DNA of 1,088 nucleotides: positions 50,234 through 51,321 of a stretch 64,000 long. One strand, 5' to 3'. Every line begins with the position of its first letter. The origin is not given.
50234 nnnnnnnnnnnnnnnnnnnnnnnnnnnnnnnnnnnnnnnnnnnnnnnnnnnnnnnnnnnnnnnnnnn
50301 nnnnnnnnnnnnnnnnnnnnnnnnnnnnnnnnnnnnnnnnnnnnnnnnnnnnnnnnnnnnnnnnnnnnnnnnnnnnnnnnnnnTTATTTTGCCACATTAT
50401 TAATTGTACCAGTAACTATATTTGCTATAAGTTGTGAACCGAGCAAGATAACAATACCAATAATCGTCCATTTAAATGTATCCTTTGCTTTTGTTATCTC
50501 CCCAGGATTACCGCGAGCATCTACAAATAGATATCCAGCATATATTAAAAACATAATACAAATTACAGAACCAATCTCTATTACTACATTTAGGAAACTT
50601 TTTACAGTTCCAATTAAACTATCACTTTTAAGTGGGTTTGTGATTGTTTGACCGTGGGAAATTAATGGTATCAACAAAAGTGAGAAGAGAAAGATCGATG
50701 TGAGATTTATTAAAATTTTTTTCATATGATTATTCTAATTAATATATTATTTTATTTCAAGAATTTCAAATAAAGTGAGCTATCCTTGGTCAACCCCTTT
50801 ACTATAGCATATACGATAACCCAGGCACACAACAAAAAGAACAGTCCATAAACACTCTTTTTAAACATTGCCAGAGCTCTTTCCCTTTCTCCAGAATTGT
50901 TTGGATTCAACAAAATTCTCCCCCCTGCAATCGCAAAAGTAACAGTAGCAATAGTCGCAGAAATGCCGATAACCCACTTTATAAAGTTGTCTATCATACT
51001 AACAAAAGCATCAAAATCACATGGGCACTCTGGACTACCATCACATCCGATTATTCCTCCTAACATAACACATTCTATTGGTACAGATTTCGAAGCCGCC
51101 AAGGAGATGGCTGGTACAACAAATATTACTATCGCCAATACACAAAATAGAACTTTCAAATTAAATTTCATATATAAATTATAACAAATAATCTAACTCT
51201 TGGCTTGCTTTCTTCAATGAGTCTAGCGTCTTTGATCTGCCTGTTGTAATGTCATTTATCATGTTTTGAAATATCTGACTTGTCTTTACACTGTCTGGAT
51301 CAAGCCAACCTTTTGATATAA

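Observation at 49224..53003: Tandem array of five paralogous VirB2/TrbC-pilin-like mini-proteins with an orphan solute-binding protein and a SAM methyltransferase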

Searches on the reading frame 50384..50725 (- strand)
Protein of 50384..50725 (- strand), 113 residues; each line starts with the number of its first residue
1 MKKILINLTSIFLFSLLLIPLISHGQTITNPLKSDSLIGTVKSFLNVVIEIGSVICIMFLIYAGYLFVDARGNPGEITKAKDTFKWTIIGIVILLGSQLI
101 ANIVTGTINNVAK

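Call 3: search_protein_families(library=pfam, proteins=[window:50384-50725:-], max_evalue=1)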
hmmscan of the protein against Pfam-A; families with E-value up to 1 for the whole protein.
window:50384-50725:- (113 aa): 7 families
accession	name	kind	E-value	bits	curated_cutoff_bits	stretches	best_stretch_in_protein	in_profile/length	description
PF18895.5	T4SS_pilin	-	3e-11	43.7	26.6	1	36-103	4-70/71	Type IV secretion system pilin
PF04956.18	TrbC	-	0.00014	22.4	27.9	1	7-102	9-96/98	TrbC/VIRB2 pilin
PF04290.18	DctQ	-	0.01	16.1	28.3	1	22-101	42-120/132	Tripartite ATP-independent periplasmic transporters, DctQ component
PF03994.20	DUF350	-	0.019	15.5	26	1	5-106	6-98/133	Domain of Unknown Function (DUF350)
PF20556.3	DUF6768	-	0.038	14.1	27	1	43-101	41-92/123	Family of unknown function (DUF6768)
PF18949.5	DUF5693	-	0.041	12.8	29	1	16-75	455-504/609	Family of unknown function (DUF5693)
PF06024.17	Orf78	-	0.099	13.4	29.4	1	41-78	58-95/101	Orf78 (ac78)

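Call 4: search_protein_families(library=ncbifam, proteins=[window:50384-50725:-], max_evalue=1)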
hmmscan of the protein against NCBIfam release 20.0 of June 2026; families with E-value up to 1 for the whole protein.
window:50384-50725:- (113 aa): 5 families
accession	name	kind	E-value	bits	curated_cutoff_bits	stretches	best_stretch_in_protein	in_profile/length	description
NF045849.1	ICE_MMCAP2_0565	equivalog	4.2e-10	39.2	40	1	34-108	6-80/80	Mbov_0395 family pilin-like conjugal transfer protein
NF046050.1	CPBP_fam_MroQ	equivalog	0.002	17.6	270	1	1-110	1-108/243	intramembrane glutamic endopeptidase MroQ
NF009136.0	PRK12489.1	subfamily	0.0079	15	396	1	9-104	238-321/444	anaerobic C4-dicarboxylate transporter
NF047413.1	heterocyst_PatX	equivalog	0.09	13.6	30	1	9-34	5-30/69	heterocyst-inhibiting protein PatX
NF007884.0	PRK10591.1-2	equivalog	0.39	10.8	147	1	7-61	15-67/96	hypothetical protein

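Call 46: search_protein_families(library=pfam, alignment_id=A4, max_evalue=0.01)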
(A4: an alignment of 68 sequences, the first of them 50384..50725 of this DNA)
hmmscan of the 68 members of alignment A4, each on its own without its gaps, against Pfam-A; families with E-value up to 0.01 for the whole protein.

A. member 1, window:50384-50725:- (113 aa): 2 families
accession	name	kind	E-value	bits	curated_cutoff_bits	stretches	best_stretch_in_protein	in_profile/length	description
PF18895.5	T4SS_pilin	-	3e-11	43.7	26.6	1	36-103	4-70/71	Type IV secretion system pilin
PF04956.18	TrbC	-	0.00014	22.4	27.9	1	7-102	9-96/98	TrbC/VIRB2 pilin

B. families by the number of members that match (of 68 scanned): 21 families
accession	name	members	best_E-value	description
PF18895.5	T4SS_pilin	67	1.9e-13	Type IV secretion system pilin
PF04956.18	TrbC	58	9.6e-10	TrbC/VIRB2 pilin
PF01554.23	MatE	6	0.00034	MatE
PF02308.21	MgtC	5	0.0016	MgtC family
PF19607.4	DUF6112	5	0.0027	Family of unknown function (DUF6112)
PF06196.17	DUF997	3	0.0013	Protein of unknown function (DUF997)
PF06664.17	WLS-like_TM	2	2.2e-05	Wntless-like, transmembrane domain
PF11190.13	DUF2976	2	0.00042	Protein of unknown function (DUF2976)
PF07784.16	DUF1622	2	0.0013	Protein of unknown function (DUF1622)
PF02322.20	Cyt_bd_oxida_II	2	0.0063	Cytochrome bd terminal oxidase subunit II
PF12698.13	ABC2_membrane_3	1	0.0034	ABC-2 family transporter protein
PF23396.1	DUF7103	1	0.0037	Family of unknown function (DUF7103)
PF05767.17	Pox_A14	1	0.0038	Poxvirus virion envelope protein A14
PF13268.11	DUF4059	1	0.0039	Protein of unknown function (DUF4059)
PF22812.1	CR_prot_dom_plant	1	0.0042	Plant cysteine-rich protein domain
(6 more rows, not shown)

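Call 77: search_dna_similar(query=window:50384-50725:-, collection=plasmids, mode=protein, max_evalue=1, max_rows=25)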
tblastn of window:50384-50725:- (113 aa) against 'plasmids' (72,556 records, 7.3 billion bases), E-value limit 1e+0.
No match.

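Call 95: search_solved_structures(query=A4, max_evalue=10, show_alignments=2)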
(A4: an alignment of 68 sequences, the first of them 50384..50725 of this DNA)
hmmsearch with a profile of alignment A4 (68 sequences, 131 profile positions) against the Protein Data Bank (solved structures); distinct sequences matched with E-value up to 10: 1.
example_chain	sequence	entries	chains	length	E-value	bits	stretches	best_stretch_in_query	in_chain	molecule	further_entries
7rmx_A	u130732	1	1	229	0.73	12.9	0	58-94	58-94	Tunable symmetric protein, D_3_212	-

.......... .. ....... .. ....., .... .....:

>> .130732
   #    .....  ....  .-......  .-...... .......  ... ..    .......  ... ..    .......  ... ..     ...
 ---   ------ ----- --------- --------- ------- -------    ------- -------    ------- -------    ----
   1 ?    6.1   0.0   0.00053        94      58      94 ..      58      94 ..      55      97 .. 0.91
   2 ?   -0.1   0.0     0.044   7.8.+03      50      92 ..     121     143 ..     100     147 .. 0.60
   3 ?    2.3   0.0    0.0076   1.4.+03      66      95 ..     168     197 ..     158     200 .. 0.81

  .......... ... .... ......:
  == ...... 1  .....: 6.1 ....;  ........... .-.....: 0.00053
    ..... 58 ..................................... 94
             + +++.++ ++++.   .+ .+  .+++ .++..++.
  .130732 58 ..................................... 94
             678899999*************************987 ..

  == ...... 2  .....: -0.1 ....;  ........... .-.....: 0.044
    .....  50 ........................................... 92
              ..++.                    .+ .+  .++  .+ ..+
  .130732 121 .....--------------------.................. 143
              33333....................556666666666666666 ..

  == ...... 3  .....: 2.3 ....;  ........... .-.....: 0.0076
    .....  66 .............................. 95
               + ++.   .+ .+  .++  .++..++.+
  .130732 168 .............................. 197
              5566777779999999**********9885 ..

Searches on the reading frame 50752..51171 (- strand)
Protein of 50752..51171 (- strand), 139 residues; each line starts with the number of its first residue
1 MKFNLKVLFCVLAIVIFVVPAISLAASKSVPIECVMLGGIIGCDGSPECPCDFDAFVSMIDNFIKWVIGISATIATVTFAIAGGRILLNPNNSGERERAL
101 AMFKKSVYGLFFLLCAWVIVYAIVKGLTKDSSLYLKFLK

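Call 3: search_protein_families(library=pfam, proteins=[window:50752-51171:-], max_evalue=1)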
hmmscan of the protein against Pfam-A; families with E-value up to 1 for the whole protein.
window:50752-51171:- (139 aa): 3 families
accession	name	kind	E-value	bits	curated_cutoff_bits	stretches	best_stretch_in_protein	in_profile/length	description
PF18895.5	T4SS_pilin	-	2.6e-10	40.7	26.6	1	56-123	5-71/71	Type IV secretion system pilin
PF03725.20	RNase_PH_C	-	0.19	12.1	20.8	1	74-94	3-23/67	3' exoribonuclease family, domain 2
PF04956.18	TrbC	-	0.5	11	27.9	0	4-88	9-70/98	TrbC/VIRB2 pilin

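Call 4: search_protein_families(library=ncbifam, proteins=[window:50752-51171:-], max_evalue=1)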
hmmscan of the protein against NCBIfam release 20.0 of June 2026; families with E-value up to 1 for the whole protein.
window:50752-51171:- (139 aa): 2 families
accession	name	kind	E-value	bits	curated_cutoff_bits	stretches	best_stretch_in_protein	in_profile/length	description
NF045849.1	ICE_MMCAP2_0565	equivalog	0.0043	16.7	40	1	56-124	9-77/80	Mbov_0395 family pilin-like conjugal transfer protein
NF000092.1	D_ala_D_lac_Ao2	exception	0.11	11.5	700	1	37-83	108-154/348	D-alanine--(R)-lactate ligase VanA-Ao2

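Call 47: search_protein_families(library=pfam, alignment_id=A5, max_evalue=0.01)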
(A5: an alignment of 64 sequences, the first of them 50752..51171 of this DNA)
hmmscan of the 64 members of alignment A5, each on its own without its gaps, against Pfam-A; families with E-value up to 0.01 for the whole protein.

A. member 1, window:50752-51171:- (139 aa): 1 family
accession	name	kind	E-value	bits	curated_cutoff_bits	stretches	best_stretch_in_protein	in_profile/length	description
PF18895.5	T4SS_pilin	-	2.6e-10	40.7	26.6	1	56-123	5-71/71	Type IV secretion system pilin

B. families by the number of members that match (of 64 scanned): 14 families
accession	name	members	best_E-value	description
PF18895.5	T4SS_pilin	62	1.2e-14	Type IV secretion system pilin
PF04956.18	TrbC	9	8.8e-06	TrbC/VIRB2 pilin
PF10320.15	7TM_GPCR_Srsx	6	0.00063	Serpentine type 7TM GPCR chemoreceptor Srsx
PF06570.16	DUF1129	4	0.0011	Protein of unknown function (DUF1129)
PF03824.22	NicO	1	2.2e-05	High-affinity nickel-transport protein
PF10322.15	7TM_GPCR_Sru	1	3.2e-05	Serpentine type 7TM GPCR chemoreceptor Sru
PF23535.1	Microp_apicomplexa_21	1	0.00031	Apicomplexa microprotein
PF04290.18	DctQ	1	0.0018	Tripartite ATP-independent periplasmic transporters, DctQ component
PF00375.23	SDF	1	0.0018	Sodium:dicarboxylate symporter family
PF03023.19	MurJ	1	0.002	Lipid II flippase MurJ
PF10873.13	CYYR1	1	0.0048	Cysteine and tyrosine-rich protein 1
PF01554.23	MatE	1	0.0064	MatE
PF14089.11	KbaA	1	0.0067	KinB-signalling pathway activation in sporulation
PF23396.1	DUF7103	1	0.0098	Family of unknown function (DUF7103)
